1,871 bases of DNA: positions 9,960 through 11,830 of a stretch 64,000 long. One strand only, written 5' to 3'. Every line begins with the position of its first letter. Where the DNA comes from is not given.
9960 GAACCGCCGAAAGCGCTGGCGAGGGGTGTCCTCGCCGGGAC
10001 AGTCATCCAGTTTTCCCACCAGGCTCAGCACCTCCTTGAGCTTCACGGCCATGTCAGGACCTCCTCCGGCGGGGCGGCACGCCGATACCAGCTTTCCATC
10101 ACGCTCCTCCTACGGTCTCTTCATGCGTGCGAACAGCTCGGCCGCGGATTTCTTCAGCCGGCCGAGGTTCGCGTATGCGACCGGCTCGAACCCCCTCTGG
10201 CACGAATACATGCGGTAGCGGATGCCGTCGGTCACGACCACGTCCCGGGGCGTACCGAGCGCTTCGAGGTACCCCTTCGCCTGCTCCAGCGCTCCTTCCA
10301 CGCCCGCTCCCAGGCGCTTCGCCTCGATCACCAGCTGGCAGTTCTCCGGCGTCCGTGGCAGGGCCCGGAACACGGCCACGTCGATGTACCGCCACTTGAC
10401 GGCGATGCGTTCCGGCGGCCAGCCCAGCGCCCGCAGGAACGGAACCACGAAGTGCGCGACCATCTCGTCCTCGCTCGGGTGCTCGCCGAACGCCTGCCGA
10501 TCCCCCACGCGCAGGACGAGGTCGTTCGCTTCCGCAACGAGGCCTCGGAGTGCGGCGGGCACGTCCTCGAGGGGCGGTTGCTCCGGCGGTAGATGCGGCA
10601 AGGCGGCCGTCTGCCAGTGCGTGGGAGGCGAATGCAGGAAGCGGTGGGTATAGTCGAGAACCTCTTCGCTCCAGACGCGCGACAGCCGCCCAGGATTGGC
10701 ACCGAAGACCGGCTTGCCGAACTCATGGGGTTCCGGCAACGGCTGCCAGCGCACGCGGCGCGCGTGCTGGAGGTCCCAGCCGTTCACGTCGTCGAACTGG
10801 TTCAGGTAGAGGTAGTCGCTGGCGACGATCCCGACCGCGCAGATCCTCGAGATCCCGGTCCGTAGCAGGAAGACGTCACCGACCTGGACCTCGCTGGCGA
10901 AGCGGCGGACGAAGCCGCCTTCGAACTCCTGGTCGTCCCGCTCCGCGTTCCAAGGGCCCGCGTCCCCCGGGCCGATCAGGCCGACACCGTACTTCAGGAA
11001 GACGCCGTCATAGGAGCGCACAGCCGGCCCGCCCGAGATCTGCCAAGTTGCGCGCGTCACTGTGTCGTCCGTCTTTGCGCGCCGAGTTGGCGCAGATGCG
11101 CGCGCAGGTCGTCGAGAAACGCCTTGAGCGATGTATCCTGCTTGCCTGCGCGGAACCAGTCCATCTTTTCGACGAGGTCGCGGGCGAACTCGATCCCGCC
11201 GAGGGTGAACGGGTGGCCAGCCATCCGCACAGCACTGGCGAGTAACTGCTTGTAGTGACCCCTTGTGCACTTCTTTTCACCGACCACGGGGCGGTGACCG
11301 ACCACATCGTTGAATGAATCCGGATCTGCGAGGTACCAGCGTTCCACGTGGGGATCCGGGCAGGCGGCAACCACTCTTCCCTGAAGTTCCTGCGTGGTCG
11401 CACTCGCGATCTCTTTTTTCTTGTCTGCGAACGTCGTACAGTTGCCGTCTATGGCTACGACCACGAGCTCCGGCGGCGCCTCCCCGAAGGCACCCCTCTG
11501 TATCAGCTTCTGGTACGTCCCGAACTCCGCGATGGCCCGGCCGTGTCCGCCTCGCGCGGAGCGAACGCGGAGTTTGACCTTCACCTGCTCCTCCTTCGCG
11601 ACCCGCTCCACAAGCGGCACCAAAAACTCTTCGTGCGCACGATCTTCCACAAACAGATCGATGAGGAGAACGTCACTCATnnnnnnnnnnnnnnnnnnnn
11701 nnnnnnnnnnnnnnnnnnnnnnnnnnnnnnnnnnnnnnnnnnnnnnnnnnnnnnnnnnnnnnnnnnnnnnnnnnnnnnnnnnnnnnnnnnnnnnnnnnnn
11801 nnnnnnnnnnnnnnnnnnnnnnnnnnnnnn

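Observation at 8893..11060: Two consecutive sensor-domain + PD-(D/E)xK nuclease fusions (type IV-like) sitting inside a methyltransferase-based system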

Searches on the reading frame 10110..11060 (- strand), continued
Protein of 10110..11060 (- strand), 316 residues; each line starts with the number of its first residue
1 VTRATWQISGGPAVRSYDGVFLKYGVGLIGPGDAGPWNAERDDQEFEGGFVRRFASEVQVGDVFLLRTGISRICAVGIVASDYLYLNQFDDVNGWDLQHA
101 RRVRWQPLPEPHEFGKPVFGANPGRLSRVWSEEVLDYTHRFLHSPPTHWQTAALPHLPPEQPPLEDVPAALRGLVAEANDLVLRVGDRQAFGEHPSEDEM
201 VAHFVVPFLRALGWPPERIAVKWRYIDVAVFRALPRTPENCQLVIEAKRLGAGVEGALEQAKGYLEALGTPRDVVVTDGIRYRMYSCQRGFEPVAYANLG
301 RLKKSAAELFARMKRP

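Call 85: search_protein_families(library=pfam, alignment_id=A3, max_evalue=0.01)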
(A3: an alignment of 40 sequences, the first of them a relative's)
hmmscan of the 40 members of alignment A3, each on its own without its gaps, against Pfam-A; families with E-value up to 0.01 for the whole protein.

A. member 1, P0300 (359 aa): 1 family
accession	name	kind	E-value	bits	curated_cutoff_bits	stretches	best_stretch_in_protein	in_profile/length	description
PF04313.20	HSDR_N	-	0.00077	19.8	25.1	0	246-308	127-182/198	Type I restriction enzyme R protein N terminus (HSDR_N)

B. families by the number of members that match (of 40 scanned): 2 families
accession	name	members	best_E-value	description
PF04313.20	HSDR_N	15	2.3e-06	Type I restriction enzyme R protein N terminus (HSDR_N)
PF03979.19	Sigma70_r1_1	1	0.0013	Sigma-70 factor, region 1.1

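Call 87: find_encoding_contigs(protein=P0499, flank=8000, max_places=1)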
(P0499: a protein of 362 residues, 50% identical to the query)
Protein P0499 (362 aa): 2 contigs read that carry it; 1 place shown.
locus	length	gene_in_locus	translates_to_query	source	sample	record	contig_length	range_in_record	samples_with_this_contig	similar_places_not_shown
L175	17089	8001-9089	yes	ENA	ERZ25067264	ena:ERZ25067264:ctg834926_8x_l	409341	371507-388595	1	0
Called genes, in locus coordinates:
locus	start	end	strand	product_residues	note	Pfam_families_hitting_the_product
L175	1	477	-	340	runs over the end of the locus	PF00389:2-Hacid_dh (weak), PF02826:2-Hacid_dh_C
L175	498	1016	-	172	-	PF02577:BFN_dom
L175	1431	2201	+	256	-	PF01790:LGT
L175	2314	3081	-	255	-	PF00106:adh_short, PF13561:adh_short_C2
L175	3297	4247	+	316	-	PF00775:Dioxygenase_C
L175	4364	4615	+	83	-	-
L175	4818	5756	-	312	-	PF05762:VWA_CoxE (weak), PF00092:VWA, PF13519:VWA_2, PF13768:VWA_3 (weak)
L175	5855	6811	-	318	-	PF01479:S4 (weak), PF00849:PseudoU_synth_2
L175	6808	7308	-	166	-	PF01252:Peptidase_A8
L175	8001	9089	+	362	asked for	PF28530:DUF8426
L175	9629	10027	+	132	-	-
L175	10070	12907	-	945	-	PF00133:tRNA-synt_1, PF09334:tRNA-synt_1g, PF08264:Anticodon_1, PF06827:zf-FPG_IleRS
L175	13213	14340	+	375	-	PF03544:TonB_C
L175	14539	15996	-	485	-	PF07394:DUF1501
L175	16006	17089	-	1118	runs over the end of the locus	PF07635:PSCyt1, PF07583:PSCyt2, PF07587:PSD1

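Call 88: find_encoding_contigs(protein=P0402, flank=8000, max_places=1)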
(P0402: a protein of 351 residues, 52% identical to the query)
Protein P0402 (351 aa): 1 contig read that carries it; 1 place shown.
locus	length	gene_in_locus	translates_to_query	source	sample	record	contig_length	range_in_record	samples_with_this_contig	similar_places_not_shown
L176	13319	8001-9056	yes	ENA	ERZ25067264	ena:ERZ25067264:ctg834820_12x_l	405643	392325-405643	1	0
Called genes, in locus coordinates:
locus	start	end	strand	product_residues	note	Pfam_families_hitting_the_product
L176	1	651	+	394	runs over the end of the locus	PF13356:Arm-DNA-bind_3, PF14659:Phage_int_SAM_3 (weak), PF00589:Phage_integrase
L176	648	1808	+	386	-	PF13356:Arm-DNA-bind_3, PF14659:Phage_int_SAM_3 (weak), PF00589:Phage_integrase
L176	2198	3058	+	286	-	-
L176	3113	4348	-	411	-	PF02086:MethyltransfD12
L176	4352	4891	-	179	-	PF20472:PDDEXK_11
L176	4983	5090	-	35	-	-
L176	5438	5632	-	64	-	PF01527:HTH_Tnp_1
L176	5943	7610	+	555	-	-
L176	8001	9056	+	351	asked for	PF28530:DUF8426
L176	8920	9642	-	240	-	-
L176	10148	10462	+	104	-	-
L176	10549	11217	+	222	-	-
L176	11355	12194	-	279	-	-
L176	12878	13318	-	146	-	?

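Call 93: find_related_loci(query=A2, collection=viral_contigs, flank=6000)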
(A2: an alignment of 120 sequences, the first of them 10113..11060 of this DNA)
Query A2 (316 aa) in viral_contigs; peptide patterns used: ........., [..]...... (x = any residue, [..] = any of these).
59 stretches matched a pattern, but none encodes a relative of the query by tblastn (E <= 1e-3).

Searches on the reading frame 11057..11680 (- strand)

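Call 6: search_protein_families(library=pfam, proteins=[window:11057-11680:-], max_evalue=0.1)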
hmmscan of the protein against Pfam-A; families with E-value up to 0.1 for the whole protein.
window:11057-11680:- (207 aa): 1 family
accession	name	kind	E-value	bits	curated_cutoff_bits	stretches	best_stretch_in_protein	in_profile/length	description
PF14103.11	DUF4276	-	3.1e-06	28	30.2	1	11-134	1-129/192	Domain of unknown function (DUF4276)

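Call 10: search_protein_families(library=padloc, proteins=[window:11057-11680:-], max_evalue=0.01)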
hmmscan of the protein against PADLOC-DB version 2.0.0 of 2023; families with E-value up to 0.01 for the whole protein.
window:11057-11680:- (207 aa): 2 families
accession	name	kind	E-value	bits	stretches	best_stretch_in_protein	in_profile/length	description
PDLC04210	HEC-01B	-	0.0005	17.9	1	9-130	8-138/217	-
PDLC04205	HEC-01B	-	0.0036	15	0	7-121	3-128/213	-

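Call 11: search_protein_families(library=ncbifam, proteins=[window:11057-11680:-], max_evalue=0.01)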
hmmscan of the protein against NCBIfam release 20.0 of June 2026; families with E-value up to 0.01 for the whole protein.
window:11057-11680:- (207 aa): 0 families
